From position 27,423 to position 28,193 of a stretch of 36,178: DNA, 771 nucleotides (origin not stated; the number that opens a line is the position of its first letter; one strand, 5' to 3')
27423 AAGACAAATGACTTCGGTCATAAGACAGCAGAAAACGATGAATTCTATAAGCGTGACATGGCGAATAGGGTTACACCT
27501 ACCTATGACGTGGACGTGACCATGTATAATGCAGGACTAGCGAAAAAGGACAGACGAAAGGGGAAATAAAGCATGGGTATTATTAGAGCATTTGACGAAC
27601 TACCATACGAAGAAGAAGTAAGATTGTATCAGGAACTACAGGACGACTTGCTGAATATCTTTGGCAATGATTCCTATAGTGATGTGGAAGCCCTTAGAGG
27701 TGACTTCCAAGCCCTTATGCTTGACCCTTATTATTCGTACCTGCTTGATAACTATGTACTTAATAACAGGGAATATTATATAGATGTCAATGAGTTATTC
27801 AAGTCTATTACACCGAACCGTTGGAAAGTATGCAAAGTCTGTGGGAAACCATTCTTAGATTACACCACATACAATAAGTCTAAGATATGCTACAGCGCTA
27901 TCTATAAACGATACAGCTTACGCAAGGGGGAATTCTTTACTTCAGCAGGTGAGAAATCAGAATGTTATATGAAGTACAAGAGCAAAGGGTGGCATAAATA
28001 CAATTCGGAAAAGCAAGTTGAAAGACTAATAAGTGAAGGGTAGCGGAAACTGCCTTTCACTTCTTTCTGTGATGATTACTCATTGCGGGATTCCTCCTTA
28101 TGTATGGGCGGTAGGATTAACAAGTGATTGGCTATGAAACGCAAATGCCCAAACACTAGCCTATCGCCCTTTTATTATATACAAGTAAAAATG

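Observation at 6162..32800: A 29-34 nt box occurs four times in the same orientation across the late module, twice embedded in frame in unrelated ORFs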

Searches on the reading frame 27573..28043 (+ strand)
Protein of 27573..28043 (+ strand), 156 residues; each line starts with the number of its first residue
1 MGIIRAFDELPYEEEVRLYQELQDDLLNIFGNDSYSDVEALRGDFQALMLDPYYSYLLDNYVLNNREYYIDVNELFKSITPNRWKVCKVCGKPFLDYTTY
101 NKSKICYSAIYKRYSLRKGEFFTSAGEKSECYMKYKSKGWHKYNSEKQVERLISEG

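Call 10: search_protein_families(library=phrogs, proteins=[window:27573-28043:+])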
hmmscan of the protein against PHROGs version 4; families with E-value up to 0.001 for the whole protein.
window:27573-28043:+ (156 aa): 1 family
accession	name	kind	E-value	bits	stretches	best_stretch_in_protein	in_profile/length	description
phrog_38776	-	unknown function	1.2e-21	78.5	1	10-154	10-161/163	-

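Call 11: search_protein_families(library=pfam, proteins=[window:27573-28043:+], max_evalue=0.01)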
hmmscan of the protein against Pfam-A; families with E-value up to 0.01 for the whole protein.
window:27573-28043:+ (156 aa): 0 families

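Call 13: search_dna_similar(query=window:27573-28043:+, collection=phages, mode=protein, max_rows=30, max_evalue=0.001)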
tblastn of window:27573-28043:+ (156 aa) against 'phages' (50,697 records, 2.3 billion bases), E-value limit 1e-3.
Records with a match: 3; places in all: 3; records where one place covers at least 80% of the query: 3.
Best place of each record, by identity: <60% 3.
By first word of the organism name: Bacillus 3.
By host as written in the record: Bacillus cereus LH002 2; Bacillus sp. C30 1.
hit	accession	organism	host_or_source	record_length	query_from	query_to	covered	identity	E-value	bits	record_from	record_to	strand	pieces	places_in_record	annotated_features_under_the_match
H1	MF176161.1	Bacillus phage Deep-Purple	Bacillus cereus LH002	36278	1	152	97%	31.1%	8e-14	73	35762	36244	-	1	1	hypothetical protein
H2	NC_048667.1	Bacillus phage Deep-Purple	Bacillus cereus LH002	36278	1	152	97%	31.1%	8e-14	73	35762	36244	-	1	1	hypothetical protein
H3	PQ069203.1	Bacillus phage C30-2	Bacillus sp. C30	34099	3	137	87%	29.7%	2e-10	63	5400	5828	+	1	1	record has no annotation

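Call 16: get_annotated_region(hit=H2, flank=3000)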
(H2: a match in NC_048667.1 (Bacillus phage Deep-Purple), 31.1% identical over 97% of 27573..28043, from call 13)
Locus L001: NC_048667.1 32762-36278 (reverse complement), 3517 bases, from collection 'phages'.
description: Bacillus phage Deep-Purple, complete genome.
organism: Bacillus phage Deep-Purple (NCBI taxid 1873341)
taxonomy: Viruses; Duplodnaviria; Heunggongvirae; Uroviricota; Caudoviricetes; Deurplevirus; Deurplevirus deeppurple
host: Bacillus cereus LH002; source: soil; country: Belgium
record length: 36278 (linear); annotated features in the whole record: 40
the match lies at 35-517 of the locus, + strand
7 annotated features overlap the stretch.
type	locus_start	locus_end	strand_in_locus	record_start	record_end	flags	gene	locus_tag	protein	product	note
CDS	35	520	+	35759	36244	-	-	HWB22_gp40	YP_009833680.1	hypothetical protein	-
CDS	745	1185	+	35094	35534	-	-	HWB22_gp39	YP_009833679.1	hypothetical protein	-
CDS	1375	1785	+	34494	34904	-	-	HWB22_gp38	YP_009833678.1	hypothetical protein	-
CDS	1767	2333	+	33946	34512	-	-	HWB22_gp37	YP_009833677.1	hypothetical protein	-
CDS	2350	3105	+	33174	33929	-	-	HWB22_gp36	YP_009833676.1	hypothetical protein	-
CDS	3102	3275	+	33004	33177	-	-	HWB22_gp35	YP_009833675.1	hypothetical protein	-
CDS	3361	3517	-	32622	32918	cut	-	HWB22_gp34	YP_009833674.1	hypothetical protein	-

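Call 17: find_related_loci(query=window:27573-28043:+, collection=viral_contigs, flank=10000)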
Query window:27573-28043:+ (156 aa) in viral_contigs; peptide patterns used: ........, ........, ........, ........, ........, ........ (x = any residue, [..] = any of these).
3 stretches matched a pattern, but none encodes a relative of the query by tblastn (E <= 1e-3).

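Call 18: find_encoding_contigs(protein=window:27573-28043:+, flank=10000, max_places=10)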
Protein window:27573-28043:+ (156 aa): 1 contig read that carries it; 1 place shown.
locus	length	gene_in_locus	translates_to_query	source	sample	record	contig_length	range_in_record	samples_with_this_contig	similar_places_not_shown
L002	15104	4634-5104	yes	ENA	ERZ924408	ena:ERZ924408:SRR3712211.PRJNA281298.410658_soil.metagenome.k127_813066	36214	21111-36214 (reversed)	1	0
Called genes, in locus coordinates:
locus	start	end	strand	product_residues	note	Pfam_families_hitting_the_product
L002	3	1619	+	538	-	?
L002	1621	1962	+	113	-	-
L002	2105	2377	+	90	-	-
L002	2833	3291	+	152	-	PF02075:RuvC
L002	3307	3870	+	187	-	PF13392:HNH_3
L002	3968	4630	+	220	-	-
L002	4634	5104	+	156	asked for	-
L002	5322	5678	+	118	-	PF01844:HNH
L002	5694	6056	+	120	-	-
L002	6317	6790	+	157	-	PF05119:Terminase_4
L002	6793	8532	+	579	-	PF03354:TerL_ATPase, PF20441:TerL_nuclease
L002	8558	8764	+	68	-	-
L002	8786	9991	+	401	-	PF04860:Phage_portal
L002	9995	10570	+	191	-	PF04586:Peptidase_S78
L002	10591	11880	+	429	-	PF05065:Phage_capsid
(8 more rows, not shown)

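Call 19: find_homologous_proteins(query=window:27573-28043:+)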
Query window:27573-28043:+ (156 aa): 2 proteins with E <= 0.001 among 19 candidates.
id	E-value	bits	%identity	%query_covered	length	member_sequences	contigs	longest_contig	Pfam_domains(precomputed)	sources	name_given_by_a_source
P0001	4.5e-101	353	100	100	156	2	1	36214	-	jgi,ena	-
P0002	1.8e-82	293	81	100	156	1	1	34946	-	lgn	-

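Call 20: find_encoding_contigs(protein=P0002, flank=10000, max_places=10)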
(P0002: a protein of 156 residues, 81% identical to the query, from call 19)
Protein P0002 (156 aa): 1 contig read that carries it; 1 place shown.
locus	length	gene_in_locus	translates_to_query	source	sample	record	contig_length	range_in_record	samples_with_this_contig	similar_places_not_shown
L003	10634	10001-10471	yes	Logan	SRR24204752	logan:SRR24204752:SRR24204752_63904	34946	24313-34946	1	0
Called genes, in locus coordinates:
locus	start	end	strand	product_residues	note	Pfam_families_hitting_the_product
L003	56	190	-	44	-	-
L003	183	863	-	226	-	-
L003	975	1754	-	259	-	PF09669:Phage_pRha, PF03374:ANT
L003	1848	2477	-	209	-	-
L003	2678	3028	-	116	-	-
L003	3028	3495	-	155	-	-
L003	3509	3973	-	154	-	-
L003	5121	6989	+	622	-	PF13545:HTH_Crp_2 (weak)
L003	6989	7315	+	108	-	-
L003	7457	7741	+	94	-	-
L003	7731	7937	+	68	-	-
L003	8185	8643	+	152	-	PF02075:RuvC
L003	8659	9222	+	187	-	PF13392:HNH_3 (weak)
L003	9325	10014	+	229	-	-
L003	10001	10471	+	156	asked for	-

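Call 37: search_protein_families(library=pfam, proteins=[window:27573-28043:+, L003:9325-10014:+], max_evalue=10)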
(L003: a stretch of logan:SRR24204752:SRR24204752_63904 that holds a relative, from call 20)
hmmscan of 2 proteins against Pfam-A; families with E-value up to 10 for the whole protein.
window:27573-28043:+ (156 aa): 2 families
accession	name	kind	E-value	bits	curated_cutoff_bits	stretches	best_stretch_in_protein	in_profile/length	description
PF09374.15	PG_binding_3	-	0.11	13.2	24.6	0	53-74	38-59/76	Predicted Peptidoglycan domain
PF18508.7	zf_C2H2_13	-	0.18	11.8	26.5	1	84-94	17-27/42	Zinc finger domain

L003:9325-10014:+ (229 aa): 0 families

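Call 39: search_protein_representatives(protein=window:27573-28043:+)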
Query: 156 residues. Proteins with E-value up to 0.001 (for the whole library): 35; up to 1e-10: 15; up to 1e-30: 1. The best 35 are listed.
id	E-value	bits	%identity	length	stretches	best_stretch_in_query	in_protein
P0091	1.1e-37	145.7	41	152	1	2-148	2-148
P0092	2.8e-21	92.5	42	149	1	6-139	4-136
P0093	7.2e-19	84.6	38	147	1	11-137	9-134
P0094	2.4e-17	79.7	42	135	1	13-133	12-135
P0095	2.5e-17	79.6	40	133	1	9-138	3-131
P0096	3.9e-17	79.0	34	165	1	2-150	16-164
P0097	1.4e-15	73.9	37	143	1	13-143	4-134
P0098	6.6e-14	68.5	37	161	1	17-150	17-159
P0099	2.8e-13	66.5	41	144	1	7-152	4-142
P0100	1.5e-12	64.1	37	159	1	13-137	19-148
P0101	1.7e-12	63.9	33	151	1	4-139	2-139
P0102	1.4e-11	61.0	39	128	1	16-144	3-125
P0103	2.8e-11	60.0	35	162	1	18-138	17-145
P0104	3.0e-11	59.8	31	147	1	3-136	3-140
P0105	3.2e-11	59.8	37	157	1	8-137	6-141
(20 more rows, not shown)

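Call 42: search_solved_structures(query=A2, max_evalue=10)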
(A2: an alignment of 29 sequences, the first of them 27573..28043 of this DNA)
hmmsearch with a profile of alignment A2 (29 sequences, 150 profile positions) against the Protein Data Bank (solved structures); distinct sequences matched with E-value up to 10: 19.
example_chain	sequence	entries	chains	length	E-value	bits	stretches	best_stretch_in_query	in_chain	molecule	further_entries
5zwn_Y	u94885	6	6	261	0.05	16.5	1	39-85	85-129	Protein LUC7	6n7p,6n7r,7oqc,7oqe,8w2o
3mlg_A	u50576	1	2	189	0.17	14.8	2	18-70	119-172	2X chimera of Helicobacter pylori protein HP0242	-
2zze_A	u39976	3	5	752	0.29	14.1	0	84-105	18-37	Alanyl-tRNA synthetase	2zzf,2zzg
4qbg_B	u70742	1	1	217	0.55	13.2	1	49-108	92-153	Adenylate kinase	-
4typ_C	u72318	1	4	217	0.6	13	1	49-108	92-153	Adenylate kinase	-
7n8h_A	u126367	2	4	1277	0.84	12.6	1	81-123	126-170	Spike glycoprotein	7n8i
8dlt_A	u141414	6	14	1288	0.86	12.5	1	81-123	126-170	Spike glycoprotein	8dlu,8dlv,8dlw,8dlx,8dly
3mli_A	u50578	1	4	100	0.88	12.5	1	15-70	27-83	Putative uncharacterized protein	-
2bo3_A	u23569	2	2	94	0.91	12.5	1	15-70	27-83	HYPOTHETICAL PROTEIN HP0242 | Uncharacterized protein HP0242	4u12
7mc1_A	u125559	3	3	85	1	12.3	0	85-103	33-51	Isoform 2 of Zinc finger and BTB domain-containing protein 17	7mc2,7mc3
4tyq_A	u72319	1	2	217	1.1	12.2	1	49-108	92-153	Adenylate kinase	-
3h0n_A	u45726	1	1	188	1.1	12.1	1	73-113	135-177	uncharacterized protein DUF1470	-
2wbt_A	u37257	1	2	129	1.6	11.6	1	80-107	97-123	B-129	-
8z5s_AA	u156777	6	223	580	2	11.4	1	5-50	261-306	Flagellar M-ring protein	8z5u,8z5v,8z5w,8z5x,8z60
3l8j_A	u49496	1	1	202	2.4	11.1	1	15-66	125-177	Programmed cell death protein 10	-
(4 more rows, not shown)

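Call 52: predict_structure(alignment_id=A2)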
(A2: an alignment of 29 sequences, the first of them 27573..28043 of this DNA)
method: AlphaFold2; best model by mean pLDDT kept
length: 156 residues; sequences in the alignment: 29
mean_pLDDT: 91.5   pTM: 0.79
mean pLDDT of the five models: 91.5, 91.2, 89.0, 89.0, 88.8
residues with pLDDT >= 90: 110; 70-90: 43; 50-70: 3; < 50: 0
segments of 3 or more residues with pLDDT < 50: none
pLDDT, mean of each block of 10 residues (from residue 1): 89 93 96 90 98 97 97 95 96 94 91 90 78 87 84 88
secondary structure, 60 per line:
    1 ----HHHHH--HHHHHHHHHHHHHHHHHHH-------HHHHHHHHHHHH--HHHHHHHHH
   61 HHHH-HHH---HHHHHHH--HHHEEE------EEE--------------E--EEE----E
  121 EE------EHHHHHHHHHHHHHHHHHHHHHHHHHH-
elements in order: H5-9 H12-30 H38-49 H52-64 H72-78 E84-86 E93-95 E113-115 E120-122 H130-155

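Call 56: fold_search(model_id=the predicted structure, library=pdb)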
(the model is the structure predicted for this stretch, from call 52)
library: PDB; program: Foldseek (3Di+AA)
matches with E <= 10: 11; with E <= 0.001: 0
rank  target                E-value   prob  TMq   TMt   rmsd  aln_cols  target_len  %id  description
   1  3h0n                  3.7e+00  0.20  0.18  0.15   3.5        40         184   18  Crystal structure of a duf1470 family protein (jann_2411) from jannaschia sp. ccs1 at 1.45 A resolution (released 2009-04-21)
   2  9rku_A1               3.9e+00  0.04  0.15  0.08  10.0        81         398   14  Agrobacterium phage 7-7-1 baseplate (released 2025-12-10)
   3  7nyw_F                4.1e+00  0.01  0.13  0.11  12.1        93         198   13  Cryo-EM structure of the MukBEF-MatP-DNA head module (released 2021-07-07)
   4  3aoh_D                5.6e+00  0.01  0.13  0.04  11.5       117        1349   14  RNA polymerase-Gfh1 complex (Crystal type 1) (released 2010-12-08)
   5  5hvq_C                6.3e+00  0.03  0.13  0.09  10.3        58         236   10  Alternative model of the MAGE-G1 NSE-1 complex (released 2016-10-26)
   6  3rpu_Y                6.7e+00  0.01  0.13  0.11  12.4        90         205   14  Crystal structure of the MukE-MukF complex (released 2012-03-14)
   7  8gy8_A                8.0e+00  0.02  0.17  0.08  16.4       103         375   10  The structure of Bax1 from Pyrococcus furiosus (released 2023-09-27)
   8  2xev_B                9.0e+00  0.01  0.11  0.13  12.4        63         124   21  Crystal structure of the TPR domain of Xanthomonas campestris ybgF (released 2010-09-15)
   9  7qfz_A                9.0e+00  0.01  0.15  0.10  10.2        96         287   16  BrxR, a WYL-domain containing transcriptional regulator (released 2022-05-18)
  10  8bsi_Lq               9.5e+00  0.02  0.14  0.21  10.6        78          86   13  Giardia ribosome chimeric hybrid-like GDP+Pi bound state (B1) (released 2023-03-15)
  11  4fht_B                9.5e+00  0.01  0.16  0.17  15.8       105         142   14  Crystal Structure of the PcaV transcriptional regulator from Streptomyces coelicolor in complex with its natural ligan (released 2013-04-24)

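Call 57: fold_search(model_id=the predicted structure, library=viral)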
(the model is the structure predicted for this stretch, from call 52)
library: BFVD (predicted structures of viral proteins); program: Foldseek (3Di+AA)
matches with E <= 10: 137; with E <= 0.001: 0
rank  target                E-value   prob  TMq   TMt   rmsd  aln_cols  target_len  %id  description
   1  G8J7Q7                2.0e-01  0.09  0.16  0.12  20.2       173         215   14  WhiB [Mycobacterium phage DotProduct]
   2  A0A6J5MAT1            2.7e-01  0.20  0.22  0.15  14.7       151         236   13  Uncharacterized protein [uncultured Caudovirales phage]
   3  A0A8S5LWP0            6.1e-01  0.13  0.16  0.12  20.7       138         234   15  Thaumarchaeal output domain 1 [Siphoviridae sp. ct3pR10]
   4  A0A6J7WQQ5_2          6.9e-01  0.25  0.19  0.05  13.0        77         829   19  Peptidase S74 domain-containing protein [uncultured Caudovirales phage]
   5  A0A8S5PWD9            6.9e-01  0.16  0.14  0.07  15.6        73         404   20  Putative transcriptional regulator [Myoviridae sp. ctWiL39]
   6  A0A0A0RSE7            7.3e-01  0.35  0.17  0.26  14.3        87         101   18  Uncharacterized protein [Escherichia phage vB_EcoM-VpaE1]
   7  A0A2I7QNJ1            7.3e-01  0.14  0.12  0.12  14.2        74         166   20  (no name in the UniProt tables at hand)
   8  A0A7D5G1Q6            8.2e-01  0.13  0.12  0.09  14.8        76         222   14  HNH endonuclease [Mycobacterium phage Soul22]
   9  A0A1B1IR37            8.2e-01  0.08  0.18  0.16  20.8       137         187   17  (no name in the UniProt tables at hand)
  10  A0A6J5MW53            8.7e-01  0.08  0.18  0.14  14.2       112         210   14  HTH_XRE domain containing protein [uncultured Caudovirales phage]
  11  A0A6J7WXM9            1.1e+00  0.15  0.15  0.09  12.4        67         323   21  HNH nuclease domain-containing protein [uncultured Caudovirales phage]
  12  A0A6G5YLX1            1.1e+00  0.06  0.19  0.21  14.1       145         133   13  (no name in the UniProt tables at hand)
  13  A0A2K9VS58            1.2e+00  0.13  0.16  0.12   6.1        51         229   22  Uncharacterized protein [Mythimna unipuncta nucleopolyhedrovirus]
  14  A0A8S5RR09            1.2e+00  0.06  0.17  0.08  15.7       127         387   12  (no name in the UniProt tables at hand)
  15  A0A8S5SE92            1.4e+00  0.14  0.16  0.09  13.1        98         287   18  Transcriptional repressor CTCF/DNA Complex factor zinc finger protein-DNA [Caudovirales sp. ctrNG92]
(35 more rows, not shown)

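Call 72: find_encoding_contigs(protein=P0091, flank=10000, max_places=4)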
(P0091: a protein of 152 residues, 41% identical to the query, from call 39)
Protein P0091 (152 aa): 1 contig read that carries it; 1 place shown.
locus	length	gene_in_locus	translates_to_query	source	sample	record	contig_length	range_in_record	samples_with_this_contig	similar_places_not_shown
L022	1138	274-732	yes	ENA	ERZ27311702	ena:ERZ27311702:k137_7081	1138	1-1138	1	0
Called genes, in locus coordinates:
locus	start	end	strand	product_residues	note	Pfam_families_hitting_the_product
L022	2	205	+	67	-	?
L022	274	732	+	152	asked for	-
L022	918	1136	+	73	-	?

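Call 74: find_encoding_contigs(protein=P0092, flank=10000, max_places=3)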
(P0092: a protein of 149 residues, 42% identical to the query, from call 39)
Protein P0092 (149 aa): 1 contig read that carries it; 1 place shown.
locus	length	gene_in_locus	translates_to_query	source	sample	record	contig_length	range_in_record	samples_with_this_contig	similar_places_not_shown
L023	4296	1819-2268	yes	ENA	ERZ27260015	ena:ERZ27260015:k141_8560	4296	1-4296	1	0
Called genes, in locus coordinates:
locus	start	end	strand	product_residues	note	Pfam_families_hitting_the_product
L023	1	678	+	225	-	?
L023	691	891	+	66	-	-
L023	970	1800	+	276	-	-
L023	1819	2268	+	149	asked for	-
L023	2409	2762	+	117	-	PF01844:HNH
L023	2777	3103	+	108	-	-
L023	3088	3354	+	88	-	-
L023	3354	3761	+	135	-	-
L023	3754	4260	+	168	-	-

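Call 75: find_encoding_contigs(protein=P0096, flank=10000, max_places=3)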
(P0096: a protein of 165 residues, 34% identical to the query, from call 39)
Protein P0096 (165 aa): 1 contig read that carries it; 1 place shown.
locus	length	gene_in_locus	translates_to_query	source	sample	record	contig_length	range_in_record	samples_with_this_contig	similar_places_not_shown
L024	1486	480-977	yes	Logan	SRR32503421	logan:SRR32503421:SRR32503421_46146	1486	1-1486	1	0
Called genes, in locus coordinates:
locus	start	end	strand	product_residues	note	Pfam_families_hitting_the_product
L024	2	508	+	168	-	?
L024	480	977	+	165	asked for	-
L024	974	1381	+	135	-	PF01844:HNH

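Call 80: find_encoding_contigs(protein=P0093, flank=10000, max_places=3)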
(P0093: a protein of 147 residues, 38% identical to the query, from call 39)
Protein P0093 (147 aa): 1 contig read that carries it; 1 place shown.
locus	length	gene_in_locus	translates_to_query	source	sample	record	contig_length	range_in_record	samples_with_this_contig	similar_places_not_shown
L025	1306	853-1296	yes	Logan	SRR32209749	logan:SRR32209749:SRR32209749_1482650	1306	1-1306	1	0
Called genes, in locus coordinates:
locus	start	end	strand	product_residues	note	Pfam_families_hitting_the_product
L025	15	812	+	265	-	-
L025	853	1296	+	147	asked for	-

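Call 81: find_encoding_contigs(protein=P0099, flank=10000, max_places=3)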
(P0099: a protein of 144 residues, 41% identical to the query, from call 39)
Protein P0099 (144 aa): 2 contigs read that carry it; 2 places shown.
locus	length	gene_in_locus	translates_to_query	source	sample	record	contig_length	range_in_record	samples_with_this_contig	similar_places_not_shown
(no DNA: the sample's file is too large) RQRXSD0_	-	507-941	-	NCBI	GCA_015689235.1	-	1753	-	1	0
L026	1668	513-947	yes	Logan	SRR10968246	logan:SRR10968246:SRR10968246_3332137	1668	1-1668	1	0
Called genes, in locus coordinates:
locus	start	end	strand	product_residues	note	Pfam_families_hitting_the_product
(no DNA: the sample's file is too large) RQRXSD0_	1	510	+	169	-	?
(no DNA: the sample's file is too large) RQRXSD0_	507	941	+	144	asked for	-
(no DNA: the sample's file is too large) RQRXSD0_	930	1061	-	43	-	-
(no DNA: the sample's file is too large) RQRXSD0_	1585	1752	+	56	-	?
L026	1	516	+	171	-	?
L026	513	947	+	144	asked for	-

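Call 87: find_encoding_contigs(protein=P0094, flank=10000, max_places=3)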
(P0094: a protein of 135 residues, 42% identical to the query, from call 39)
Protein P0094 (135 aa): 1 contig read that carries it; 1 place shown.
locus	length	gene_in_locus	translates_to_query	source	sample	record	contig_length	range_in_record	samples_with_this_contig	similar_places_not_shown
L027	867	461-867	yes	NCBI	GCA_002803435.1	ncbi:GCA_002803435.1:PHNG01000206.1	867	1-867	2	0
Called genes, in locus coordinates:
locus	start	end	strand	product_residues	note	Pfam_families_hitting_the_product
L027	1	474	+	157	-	?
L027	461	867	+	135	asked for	?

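Call 88: find_encoding_contigs(protein=P0095, flank=10000, max_places=3)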
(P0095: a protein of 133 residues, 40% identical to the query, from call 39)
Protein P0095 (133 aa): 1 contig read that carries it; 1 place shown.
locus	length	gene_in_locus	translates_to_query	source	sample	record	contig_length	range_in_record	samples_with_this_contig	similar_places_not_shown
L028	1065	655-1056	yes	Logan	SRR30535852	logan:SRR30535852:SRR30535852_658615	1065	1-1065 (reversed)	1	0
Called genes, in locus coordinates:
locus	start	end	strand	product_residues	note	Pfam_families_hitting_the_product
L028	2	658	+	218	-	?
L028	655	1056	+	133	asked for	-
